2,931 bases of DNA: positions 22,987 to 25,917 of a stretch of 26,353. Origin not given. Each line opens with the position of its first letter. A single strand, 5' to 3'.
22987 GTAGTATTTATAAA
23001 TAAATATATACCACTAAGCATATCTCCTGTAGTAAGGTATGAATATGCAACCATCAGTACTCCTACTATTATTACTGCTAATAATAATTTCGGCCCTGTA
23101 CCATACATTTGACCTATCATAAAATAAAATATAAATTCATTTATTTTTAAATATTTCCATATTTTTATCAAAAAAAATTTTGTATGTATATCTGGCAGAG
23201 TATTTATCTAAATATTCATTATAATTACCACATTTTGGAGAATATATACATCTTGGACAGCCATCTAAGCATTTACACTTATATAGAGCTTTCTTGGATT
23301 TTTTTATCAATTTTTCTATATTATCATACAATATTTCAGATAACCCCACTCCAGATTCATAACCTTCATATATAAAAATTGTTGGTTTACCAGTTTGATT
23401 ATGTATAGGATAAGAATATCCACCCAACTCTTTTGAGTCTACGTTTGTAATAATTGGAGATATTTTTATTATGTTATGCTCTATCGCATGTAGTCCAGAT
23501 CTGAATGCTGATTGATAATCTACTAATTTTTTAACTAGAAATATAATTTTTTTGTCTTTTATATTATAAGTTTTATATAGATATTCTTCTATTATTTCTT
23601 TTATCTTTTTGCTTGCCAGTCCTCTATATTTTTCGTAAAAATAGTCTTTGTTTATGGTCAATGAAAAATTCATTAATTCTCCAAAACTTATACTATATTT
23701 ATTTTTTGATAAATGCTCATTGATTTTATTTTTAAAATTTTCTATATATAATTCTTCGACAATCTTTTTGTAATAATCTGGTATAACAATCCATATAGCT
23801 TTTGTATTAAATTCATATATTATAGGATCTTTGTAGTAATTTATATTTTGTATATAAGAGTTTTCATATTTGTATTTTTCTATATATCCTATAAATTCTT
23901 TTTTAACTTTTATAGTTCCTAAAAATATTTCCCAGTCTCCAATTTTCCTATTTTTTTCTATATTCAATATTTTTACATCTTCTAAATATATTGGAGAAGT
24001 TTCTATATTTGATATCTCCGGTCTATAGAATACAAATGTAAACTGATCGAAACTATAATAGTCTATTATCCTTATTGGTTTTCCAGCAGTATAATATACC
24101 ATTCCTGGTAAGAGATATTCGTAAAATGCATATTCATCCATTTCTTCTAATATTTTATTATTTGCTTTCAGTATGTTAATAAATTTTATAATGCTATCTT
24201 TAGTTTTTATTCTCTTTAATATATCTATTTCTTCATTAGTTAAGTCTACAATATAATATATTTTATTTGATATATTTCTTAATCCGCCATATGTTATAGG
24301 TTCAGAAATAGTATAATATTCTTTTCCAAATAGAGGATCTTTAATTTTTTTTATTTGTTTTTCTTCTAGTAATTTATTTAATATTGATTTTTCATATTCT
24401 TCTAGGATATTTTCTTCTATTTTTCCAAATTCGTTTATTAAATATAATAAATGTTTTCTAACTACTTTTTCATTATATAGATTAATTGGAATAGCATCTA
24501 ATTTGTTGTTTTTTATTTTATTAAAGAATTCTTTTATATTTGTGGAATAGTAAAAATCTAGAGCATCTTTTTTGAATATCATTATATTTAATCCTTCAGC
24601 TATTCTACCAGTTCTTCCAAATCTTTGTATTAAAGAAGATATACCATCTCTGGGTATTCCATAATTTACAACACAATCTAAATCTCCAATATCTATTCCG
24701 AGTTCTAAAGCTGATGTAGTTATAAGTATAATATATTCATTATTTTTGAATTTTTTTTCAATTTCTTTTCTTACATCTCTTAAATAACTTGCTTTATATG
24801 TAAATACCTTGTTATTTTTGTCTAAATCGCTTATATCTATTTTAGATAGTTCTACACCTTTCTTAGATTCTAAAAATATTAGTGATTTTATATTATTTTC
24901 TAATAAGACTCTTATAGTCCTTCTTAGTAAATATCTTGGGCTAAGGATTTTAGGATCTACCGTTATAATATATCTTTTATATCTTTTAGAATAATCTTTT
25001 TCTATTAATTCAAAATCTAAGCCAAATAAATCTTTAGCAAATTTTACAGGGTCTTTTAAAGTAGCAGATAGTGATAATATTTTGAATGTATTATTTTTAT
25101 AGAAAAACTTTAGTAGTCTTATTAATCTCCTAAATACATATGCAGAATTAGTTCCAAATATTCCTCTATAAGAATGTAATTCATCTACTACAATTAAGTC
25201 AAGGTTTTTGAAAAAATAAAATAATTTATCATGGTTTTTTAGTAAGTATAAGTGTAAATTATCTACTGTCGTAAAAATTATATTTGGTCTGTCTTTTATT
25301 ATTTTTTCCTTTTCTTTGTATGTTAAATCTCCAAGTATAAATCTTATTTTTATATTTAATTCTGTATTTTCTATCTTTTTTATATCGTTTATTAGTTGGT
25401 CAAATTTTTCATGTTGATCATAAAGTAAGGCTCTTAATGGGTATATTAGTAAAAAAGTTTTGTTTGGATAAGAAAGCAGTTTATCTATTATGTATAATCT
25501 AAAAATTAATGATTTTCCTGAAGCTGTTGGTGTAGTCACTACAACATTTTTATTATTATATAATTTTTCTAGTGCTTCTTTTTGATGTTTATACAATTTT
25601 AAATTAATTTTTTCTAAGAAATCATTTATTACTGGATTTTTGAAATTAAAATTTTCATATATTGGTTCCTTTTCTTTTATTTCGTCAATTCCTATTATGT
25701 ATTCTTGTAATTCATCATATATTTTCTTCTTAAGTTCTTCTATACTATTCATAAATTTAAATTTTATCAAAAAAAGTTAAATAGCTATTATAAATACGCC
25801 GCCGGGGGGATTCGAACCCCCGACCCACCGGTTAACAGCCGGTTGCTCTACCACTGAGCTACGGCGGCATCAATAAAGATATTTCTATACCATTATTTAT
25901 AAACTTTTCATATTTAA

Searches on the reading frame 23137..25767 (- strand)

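Call 47: search_protein_families(library=pfam, proteins=[window:23137-25767:-], max_evalue=0.01)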
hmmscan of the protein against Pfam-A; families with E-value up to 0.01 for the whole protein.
window:23137-25767:- (876 aa): 5 families
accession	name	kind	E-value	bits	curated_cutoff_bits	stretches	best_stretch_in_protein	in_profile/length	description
PF00270.35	DEAD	-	3e-28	99.1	26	1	60-240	2-163/167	DEAD/DEAH box helicase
PF00271.37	Helicase_C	-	1e-22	80.9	23.5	1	288-389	9-109/110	Helicase conserved C-terminal domain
PF09369.15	MZB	-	4.7e-17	62.9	24.2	1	763-841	2-80/80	MrfA Zn-binding domain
PF04851.21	ResIII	-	3.4e-13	50.3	22.5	1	56-238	2-163/164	Type III restriction enzyme, res subunit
PF22590.2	Cas3-like_C_2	-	4.3e-06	27.4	27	1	317-388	28-103/106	CRISPR-associated nuclease/helicase Cas3, C-terminal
